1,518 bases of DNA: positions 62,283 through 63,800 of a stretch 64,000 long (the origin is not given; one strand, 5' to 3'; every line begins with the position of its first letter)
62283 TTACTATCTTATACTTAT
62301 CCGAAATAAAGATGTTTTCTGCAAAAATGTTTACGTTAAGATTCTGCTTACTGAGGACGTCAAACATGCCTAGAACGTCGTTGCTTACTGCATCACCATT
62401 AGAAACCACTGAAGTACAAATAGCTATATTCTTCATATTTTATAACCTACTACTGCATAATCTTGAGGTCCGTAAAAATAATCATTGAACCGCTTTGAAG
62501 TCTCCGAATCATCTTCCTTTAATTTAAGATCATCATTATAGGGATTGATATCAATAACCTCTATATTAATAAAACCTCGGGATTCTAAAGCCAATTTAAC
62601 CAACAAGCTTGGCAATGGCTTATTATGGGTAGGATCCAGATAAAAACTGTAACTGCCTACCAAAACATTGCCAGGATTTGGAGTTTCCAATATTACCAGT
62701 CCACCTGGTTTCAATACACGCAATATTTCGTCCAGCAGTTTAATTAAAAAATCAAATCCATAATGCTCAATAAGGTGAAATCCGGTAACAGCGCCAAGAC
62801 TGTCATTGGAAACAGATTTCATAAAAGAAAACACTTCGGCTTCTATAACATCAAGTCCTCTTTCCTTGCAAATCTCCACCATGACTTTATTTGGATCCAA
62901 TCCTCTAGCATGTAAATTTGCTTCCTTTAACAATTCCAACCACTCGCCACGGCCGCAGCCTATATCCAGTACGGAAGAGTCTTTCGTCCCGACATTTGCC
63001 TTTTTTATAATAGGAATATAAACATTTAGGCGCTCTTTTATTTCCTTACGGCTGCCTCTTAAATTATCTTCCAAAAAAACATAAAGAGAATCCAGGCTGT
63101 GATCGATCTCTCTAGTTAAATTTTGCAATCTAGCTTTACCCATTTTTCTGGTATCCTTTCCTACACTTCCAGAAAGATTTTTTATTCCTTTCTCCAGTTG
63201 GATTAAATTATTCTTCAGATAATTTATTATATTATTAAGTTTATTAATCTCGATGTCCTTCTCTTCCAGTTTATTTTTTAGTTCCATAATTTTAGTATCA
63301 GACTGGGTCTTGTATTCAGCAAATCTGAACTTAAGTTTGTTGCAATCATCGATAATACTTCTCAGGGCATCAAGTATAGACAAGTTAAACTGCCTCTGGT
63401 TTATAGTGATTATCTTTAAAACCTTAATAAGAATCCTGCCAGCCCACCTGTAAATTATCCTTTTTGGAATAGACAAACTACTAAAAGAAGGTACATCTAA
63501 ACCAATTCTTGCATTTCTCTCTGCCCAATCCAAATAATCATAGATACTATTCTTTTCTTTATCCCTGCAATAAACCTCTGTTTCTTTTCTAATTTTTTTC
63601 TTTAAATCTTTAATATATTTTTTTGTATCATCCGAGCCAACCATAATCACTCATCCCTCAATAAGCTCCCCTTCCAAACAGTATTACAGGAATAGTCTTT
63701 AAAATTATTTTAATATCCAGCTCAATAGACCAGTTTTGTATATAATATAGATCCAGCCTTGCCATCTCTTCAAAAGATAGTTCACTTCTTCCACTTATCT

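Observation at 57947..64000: Predicted termination-coupled ABC export: Wzm plus Wzt with a Wzt_C-like tail, next to a coiled-coil methyltransferase of inverted architecture and the initiating PGT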

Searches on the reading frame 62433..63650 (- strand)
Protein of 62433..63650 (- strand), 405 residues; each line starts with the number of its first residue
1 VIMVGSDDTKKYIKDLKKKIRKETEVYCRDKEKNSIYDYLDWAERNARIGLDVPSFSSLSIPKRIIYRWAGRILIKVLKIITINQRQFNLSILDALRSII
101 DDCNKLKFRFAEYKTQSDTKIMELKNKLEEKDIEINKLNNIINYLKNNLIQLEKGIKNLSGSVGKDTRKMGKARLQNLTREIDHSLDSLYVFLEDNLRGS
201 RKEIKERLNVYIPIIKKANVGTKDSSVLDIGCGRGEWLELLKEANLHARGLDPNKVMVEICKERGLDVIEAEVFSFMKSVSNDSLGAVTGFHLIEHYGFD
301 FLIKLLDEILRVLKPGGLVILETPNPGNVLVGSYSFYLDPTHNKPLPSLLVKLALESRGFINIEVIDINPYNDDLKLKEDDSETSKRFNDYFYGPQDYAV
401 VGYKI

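Call 6: search_protein_families(library=pfam, proteins=[window:62433-63650:-], max_evalue=0.01)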
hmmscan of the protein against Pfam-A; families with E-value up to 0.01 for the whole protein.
window:62433-63650:- (405 aa): 7 families
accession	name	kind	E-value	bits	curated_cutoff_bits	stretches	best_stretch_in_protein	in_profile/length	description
PF13489.12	Methyltransf_23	-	5.9e-16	59.1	27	1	222-326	21-121/164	Methyltransferase domain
PF08241.18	Methyltransf_11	-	1.8e-12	48.1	21.2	1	228-321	1-95/95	Methyltransferase domain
PF13649.12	Methyltransf_25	-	2.3e-12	47.9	27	1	227-317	1-97/97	Methyltransferase domain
PF07021.18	MetW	-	3.8e-09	36.9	21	1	223-312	13-101/193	Methionine biosynthesis protein MetW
PF13847.12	Methyltransf_31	-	1.5e-08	34.9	27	1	223-325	3-113/145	Methyltransferase domain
PF08242.18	Methyltransf_12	-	1.2e-07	32.8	30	1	228-318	1-97/98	Methyltransferase domain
PF01209.24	Ubie_methyltran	-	0.0003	20.7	20.1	1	215-330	39-161/233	ubiE/COQ5 methyltransferase family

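Call 8: search_protein_families(library=ncbifam, proteins=[window:62433-63650:-], max_evalue=0.01)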
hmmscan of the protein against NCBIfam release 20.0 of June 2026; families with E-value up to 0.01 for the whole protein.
window:62433-63650:- (405 aa): 18 families
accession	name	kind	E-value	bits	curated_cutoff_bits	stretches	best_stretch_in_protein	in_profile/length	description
NF045667.1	MTase_DVU1556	equivalog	1.8e-09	37.3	155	1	222-321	21-119/213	DVU_1556 family methyltransferase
TIGR02081.1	metW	equivalog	2.8e-09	36.8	189.5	1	222-312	12-101/194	methionine biosynthesis protein MetW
TIGR01934.1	MenG_MenH_UbiE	subfamily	1.3e-08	34.5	158.35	1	221-338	38-160/223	ubiquinone/menaquinone biosynthesis methyltransferase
NF001244.0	PRK00216.1-5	equivalog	5e-08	32.5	216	1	222-337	48-171/236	bifunctional demethylmenaquinone methyltransferase/2-methoxy-6-polyprenyl-1,4-benzoquinol methylase UbiE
NF043040.1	corrin_prot_MT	hypoth_equivalog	5.4e-08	32.5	180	1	219-321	37-147/216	corrinoid protein-associated methyltransferase CpaM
TIGR01983.1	UbiG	equivalog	3.7e-06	26.4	102.95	1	209-325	49-155/228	bifunctional 2-polyprenyl-6-hydroxyphenol methylase/3-demethylubiquinol 3-O-methyltransferase UbiG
TIGR04096.1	dnd_rel_methyl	subfamily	4.7e-06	25.6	150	1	217-254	23-60/478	DNA phosphorothioation-associated putative methyltransferase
TIGR02752.1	MenG_heptapren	equivalog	1.4e-05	24.8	419.85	1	215-328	38-157/231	demethylmenaquinone methyltransferase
NF001243.0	PRK00216.1-4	equivalog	2.3e-05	23.8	235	1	216-328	41-159/237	demethylmenaquinone methyltransferase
TIGR02072.1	BioC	equivalog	3e-05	24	184.95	1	214-328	26-139/244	malonyl-ACP O-methyltransferase BioC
NF002463.0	PRK01683.1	equivalog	0.00048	19.8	297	1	223-325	31-132/258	trans-aconitate 2-methyltransferase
NF010703.0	PRK14103.1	equivalog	0.00049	19.6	320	1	224-342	30-143/256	trans-aconitate 2-methyltransferase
NF052320.1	Cbp1_fam_LP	subfamily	0.00054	19.6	90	1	116-161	134-179/286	Cbp1 family collagen-binding glycoprotein adhesin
NF045649.1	2X_seleno_MduS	exception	0.00064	18.8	380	1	225-320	43-146/338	methyltransferase domain-containing selenoprotein MduS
TIGR04543.1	ketoArg_3Met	equivalog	0.00069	18.8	425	0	213-264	137-192/336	2-ketoarginine methyltransferase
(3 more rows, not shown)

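Call 9: find_homologous_proteins(query=window:62433-63650:-, max_evalue=0.00001)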
Query window:62433-63650:- (405 aa): 7132 proteins with E <= 0.00001 among 8000 candidates; the best 120 are listed.
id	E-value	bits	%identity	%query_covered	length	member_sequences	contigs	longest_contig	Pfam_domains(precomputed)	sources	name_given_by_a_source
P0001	4.2e-263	890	100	100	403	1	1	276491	PF07021.19,PF13847.13,PF13489.13,PF13649.13,PF08241.19,PF08242.19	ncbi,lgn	-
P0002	4.0e-192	656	73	100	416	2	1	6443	PF07021.19,PF13847.13,PF13489.13,PF13649.13,PF01209.25,PF08241.19,PF08242.19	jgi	jgi:SAM-dependent methyltransferase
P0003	2.3e-188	644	72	100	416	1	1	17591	PF07021.19,PF13847.13,PF13489.13,PF13649.13,PF08241.19,PF08242.19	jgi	-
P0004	7.1e-182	623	70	100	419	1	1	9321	PF07021.19,PF13847.13,PF13489.13,PF13649.13,PF08241.19,PF08242.19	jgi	-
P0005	6.7e-181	619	70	100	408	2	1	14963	PF07021.19,PF13847.13,PF13489.13,PF13649.13,PF08241.19,PF08242.19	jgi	-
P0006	1.8e-180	618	68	100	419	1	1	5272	PF07021.19,PF13489.13,PF13649.13,PF08241.19,PF08242.19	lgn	-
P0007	2.9e-180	617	68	100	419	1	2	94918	PF07021.19,PF13489.13,PF13649.13,PF08241.19,PF08242.19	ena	-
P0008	1.2e-179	615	70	95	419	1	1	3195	PF07021.19,PF13847.13,PF13489.13,PF13649.13,PF08241.19,PF08242.19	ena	-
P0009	3.2e-178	611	68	100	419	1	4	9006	PF07021.19,PF13847.13,PF13489.13,PF13649.13,PF08241.19,PF08242.19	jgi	-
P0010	8.8e-178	609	68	100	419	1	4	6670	PF07021.19,PF13847.13,PF13489.13,PF13649.13,PF08241.19,PF08242.19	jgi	-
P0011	1.1e-177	609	68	100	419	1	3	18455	PF07021.19,PF13847.13,PF13489.13,PF13649.13,PF08241.19,PF08242.19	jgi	jgi:SAM-dependent methyltransferase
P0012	2.3e-177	608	68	100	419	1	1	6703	PF07021.19,PF13847.13,PF13489.13,PF13649.13,PF08241.19,PF08242.19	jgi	jgi:SAM-dependent methyltransferase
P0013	7.2e-176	603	73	92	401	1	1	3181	PF07021.19,PF13847.13,PF13489.13,PF13649.13,PF08241.19,PF08242.19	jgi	jgi:SAM-dependent methyltransferase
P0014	2.5e-175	601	68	100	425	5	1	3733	PF07021.19,PF13847.13,PF13489.13,PF13649.13,PF08241.19,PF08242.19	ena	-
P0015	3.0e-175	601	68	100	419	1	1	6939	PF07021.19,PF13847.13,PF13489.13,PF13649.13,PF08241.19,PF08242.19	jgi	-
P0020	1.3e-168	579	64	100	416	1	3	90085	PF07021.19,PF13847.13,PF13489.13,PF13649.13,PF08241.19,PF08242.19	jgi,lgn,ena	-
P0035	7.8e-152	524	63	94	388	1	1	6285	PF07021.19,PF13847.13,PF13489.13,PF13649.13,PF01209.25,PF08241.19,PF08242.19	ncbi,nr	ncbi:MAG: class I SAM-dependent methyltransferase [Actinobacteria bacterium]|nr:class I SAM-dependen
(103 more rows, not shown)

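Call 15: search_solved_structures(query=window:62433-63650:-, max_evalue=0.01, show_alignments=2)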
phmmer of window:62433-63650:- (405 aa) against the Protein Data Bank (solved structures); distinct sequences matched with E-value up to 0.01: 17.
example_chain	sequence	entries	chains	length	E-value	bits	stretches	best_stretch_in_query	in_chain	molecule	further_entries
3dli_A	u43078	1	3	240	1.3e-32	116.3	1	184-403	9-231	methyltransferase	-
3e8s_A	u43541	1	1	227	2.4e-07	33.1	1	204-335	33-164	Putative SAM Dependent Methyltransferase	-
9khp_A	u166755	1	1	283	2.8e-06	29.6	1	225-291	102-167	Class I SAM-dependent methyltransferase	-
9klx_A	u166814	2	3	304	3.2e-06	29.4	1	225-291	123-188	Class I SAM-dependent methyltransferase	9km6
2avn_A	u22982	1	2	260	6.8e-06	28.3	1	226-324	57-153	ubiquinone/menaquinone biosynthesis methyltransferase-related protein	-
3l8d_A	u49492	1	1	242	8.9e-06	27.9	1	222-322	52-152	Methyltransferase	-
7pd7_A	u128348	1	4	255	1.3e-05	27.4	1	220-324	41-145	Methyltransferase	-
1p91_A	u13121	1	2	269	5.9e-05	25.2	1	220-331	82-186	Ribosomal RNA large subunit methyltransferase A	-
1wzn_A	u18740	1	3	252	0.00024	23.3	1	204-324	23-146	SAM-dependent methyltransferase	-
7qcb_A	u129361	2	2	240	0.0012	20.9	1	222-329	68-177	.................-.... 27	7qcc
4rv9_A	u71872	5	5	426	0.0014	20.7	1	174-325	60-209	D-mycarose 3-C-methyltransferase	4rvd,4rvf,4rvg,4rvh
4krh_A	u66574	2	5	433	0.0024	19.9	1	213-381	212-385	Phosphoethanolamine N-methyltransferase 2 | Phospholethanolamine N-methyltransferase 2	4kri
5t64_A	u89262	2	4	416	0.0031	19.6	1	223-333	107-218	Sugar 3-C-methyl transferase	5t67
5t6b_A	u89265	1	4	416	0.0034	19.4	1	223-333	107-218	Sugar 3-C-methyl transferase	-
4iv8_A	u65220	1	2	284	0.0045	19.1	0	224-321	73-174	Phosphoethanolamine N-methyltransferase,putative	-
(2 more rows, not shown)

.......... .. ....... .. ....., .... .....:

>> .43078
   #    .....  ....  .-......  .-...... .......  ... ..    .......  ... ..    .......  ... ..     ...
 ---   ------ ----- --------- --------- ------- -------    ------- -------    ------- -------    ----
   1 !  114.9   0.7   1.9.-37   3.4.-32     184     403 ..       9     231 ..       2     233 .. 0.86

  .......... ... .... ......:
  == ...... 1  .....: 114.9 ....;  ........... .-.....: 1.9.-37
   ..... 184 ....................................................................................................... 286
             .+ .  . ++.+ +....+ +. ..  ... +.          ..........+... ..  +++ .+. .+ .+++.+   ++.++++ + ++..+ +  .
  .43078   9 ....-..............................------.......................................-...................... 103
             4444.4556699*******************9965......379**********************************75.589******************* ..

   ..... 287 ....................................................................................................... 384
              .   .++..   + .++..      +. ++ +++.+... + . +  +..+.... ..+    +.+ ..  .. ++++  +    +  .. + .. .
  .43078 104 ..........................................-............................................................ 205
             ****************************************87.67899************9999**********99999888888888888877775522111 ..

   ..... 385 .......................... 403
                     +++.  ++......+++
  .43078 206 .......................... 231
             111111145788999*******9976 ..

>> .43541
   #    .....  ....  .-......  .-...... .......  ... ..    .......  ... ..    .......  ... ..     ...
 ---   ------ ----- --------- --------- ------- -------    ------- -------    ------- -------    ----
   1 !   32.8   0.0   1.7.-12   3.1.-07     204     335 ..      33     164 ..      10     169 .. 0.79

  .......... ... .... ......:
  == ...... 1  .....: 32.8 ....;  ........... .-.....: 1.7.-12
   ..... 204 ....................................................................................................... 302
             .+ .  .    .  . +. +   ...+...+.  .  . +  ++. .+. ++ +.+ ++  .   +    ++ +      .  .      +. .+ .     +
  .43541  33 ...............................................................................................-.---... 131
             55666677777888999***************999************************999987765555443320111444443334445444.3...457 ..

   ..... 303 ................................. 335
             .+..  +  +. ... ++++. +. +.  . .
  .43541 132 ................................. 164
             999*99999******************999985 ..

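Call 17: find_encoding_contigs(protein=P0001, flank=10000, max_places=3)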
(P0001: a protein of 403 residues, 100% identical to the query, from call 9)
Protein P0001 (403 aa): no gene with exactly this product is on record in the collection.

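Call 20: find_related_loci(query=A1, collection=genome_contigs, flank=10000)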
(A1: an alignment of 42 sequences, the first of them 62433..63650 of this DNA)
Query A1 (405 aa) in genome_contigs; peptide patterns used: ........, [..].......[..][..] (x = any residue, [..] = any of these).
600 stretches matched a pattern (row limit reached: there are more); 561 encode a relative of the query (tblastn E <= 1e-3); the best 80 are kept; 80 distinct loci.
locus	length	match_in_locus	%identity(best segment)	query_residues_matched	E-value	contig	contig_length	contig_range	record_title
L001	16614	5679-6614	47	110-404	7e-92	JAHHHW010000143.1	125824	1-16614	MAG: Pelatocladus maniniholoensis HA4357-MV3 scaffold_7_c1, whole genome shotgun sequence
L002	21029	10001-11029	45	73-405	4e-92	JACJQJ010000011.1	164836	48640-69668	Nostoc linckia FACHB-104 contig11, whole genome shotgun sequence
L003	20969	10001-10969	46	93-405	4e-90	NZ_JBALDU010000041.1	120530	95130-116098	MAG: Nostoc sp. isolate P2164 bin 3 NODE_70_length_120530_cov_16.057558, whole genome shotgun sequence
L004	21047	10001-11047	43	72-404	7e-90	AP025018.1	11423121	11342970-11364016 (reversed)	Calothrix sp. PCC 7716 DNA, complete genome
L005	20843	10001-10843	48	112-404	2e-88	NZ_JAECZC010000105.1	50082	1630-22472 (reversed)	Amazonocrinis nigriterrae CENA67 scaffold134, whole genome shotgun sequence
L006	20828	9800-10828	45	75-404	3e-88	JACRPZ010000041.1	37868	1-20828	MAG: Nitrospirae bacterium isolate NC_groundwater_2000_Pr3_S-0.65um_44_7 SR2-18-Sp65_coassembly_scaffold_178339, whole g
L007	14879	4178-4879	56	170-405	5e-88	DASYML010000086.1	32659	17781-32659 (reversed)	MAG TPA_asm: Pyrinomonadaceae bacterium isolate SMAG_U4374 k141_1062173, whole genome shotgun sequence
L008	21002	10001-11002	44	72-405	3e-87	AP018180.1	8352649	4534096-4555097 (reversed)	Nostoc carneum NIES-2107 DNA, nearly complete genome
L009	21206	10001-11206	40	3-404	6e-87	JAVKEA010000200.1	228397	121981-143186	MAG: Coleofasciculus sp. E2-BRE-01 k141_42918, whole genome shotgun sequence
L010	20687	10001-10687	54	174-404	3e-86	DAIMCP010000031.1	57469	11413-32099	MAG TPA_asm: Pyrinomonadaceae bacterium isolate CTOTU26094 NODE_132_length_57469_cov_7.465548, whole genome shotgun sequ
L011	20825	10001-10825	47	124-404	4e-87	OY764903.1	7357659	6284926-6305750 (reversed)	MAG: Bryobacteraceae bacterium isolate d7944118-f527-4ba8-a886-cdd3ae4bc3f8 genome assembly, chromosome: 1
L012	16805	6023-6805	51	143-404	3e-86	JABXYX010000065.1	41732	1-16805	Brasilonema sp. CT11 contig86, whole genome shotgun sequence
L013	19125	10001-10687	55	174-404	9e-86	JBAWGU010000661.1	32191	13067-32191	MAG: Pyrinomonadaceae bacterium isolate MFD04555_ilm_asm_bin4 k127_29461, whole genome shotgun sequence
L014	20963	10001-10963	47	87-404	7e-86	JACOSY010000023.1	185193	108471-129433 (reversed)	MAG: Ignavibacteria bacterium isolate NC_groundwater_30_Pr7_B-0.1um_51_131 FFV18_Bp1_scaffold_186083, whole genome shotg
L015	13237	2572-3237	53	183-404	2e-85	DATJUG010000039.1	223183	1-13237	MAG TPA_asm: Bryobacteraceae bacterium isolate SMAG_U15040 k141_663004, whole genome shotgun sequence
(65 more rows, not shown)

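Call 31: predict_structure(alignment_id=A2)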
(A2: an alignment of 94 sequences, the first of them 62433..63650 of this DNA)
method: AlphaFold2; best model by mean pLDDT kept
length: 405 residues; sequences in the alignment: 94
mean_pLDDT: 82.1   pTM: 0.61
mean pLDDT of the five models: 82.1, 81.9, 81.7, 79.5, 77.6
residues with pLDDT >= 90: 141; 70-90: 199; 50-70: 28; < 50: 37
segments of 3 or more residues with pLDDT < 50: 1-5, 27-33, 164-182, 335-338
pLDDT, mean of each block of 10 residues (from residue 1): 54 79 57 65 79 81 85 83 83 87 88 89 88 83 80 67 47 42 70 80 91 96 96 95 98 92 96 94 97 85 96 97 87 53 77 96 92 78 85 90 96
secondary structure, 60 per line:
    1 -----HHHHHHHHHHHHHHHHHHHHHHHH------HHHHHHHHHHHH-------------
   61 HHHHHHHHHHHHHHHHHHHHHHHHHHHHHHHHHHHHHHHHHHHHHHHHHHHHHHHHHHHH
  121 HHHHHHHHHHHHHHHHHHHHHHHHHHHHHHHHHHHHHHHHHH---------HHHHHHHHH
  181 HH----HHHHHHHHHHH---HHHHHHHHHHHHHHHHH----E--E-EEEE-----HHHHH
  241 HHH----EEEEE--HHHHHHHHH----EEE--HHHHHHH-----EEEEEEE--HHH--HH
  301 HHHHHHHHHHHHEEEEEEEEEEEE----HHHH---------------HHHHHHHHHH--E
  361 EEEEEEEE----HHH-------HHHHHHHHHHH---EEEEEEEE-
elements in order: H6-29 H36-47 H61-162 H172-182 H187-197 H201-217 E227-230 H236-243 E248-252 H255-263 E268-270 H273-279 E285-291 H299-312 E313-324 H329-332 H348-357 E360-368 H383-393 E397-404

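Call 51: list_cluster_members(proteins=[P0001, P0121, P0035, P0178])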
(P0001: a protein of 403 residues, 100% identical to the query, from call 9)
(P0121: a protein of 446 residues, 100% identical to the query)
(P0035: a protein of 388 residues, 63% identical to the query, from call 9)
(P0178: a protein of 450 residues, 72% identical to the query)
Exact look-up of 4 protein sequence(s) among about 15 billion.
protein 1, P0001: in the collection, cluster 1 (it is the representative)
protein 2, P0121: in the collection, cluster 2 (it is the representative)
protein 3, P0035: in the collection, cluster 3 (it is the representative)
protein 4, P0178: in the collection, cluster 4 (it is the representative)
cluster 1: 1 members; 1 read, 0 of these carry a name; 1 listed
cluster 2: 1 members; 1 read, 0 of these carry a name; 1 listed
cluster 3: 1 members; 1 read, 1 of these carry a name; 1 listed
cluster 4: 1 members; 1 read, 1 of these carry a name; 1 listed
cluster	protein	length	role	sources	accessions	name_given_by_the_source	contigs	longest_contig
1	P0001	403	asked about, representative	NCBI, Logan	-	-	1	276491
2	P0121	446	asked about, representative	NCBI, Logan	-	-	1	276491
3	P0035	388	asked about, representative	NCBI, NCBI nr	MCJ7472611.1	MAG: class I SAM-dependent methyltransferase [Actinobacteria bacterium] | class I SAM-dependent methyltransferase [Actinomycetota bacterium]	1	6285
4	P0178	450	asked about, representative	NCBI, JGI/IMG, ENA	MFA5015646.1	MAG: ABC transporter ATP-binding protein [Actinomycetota bacterium]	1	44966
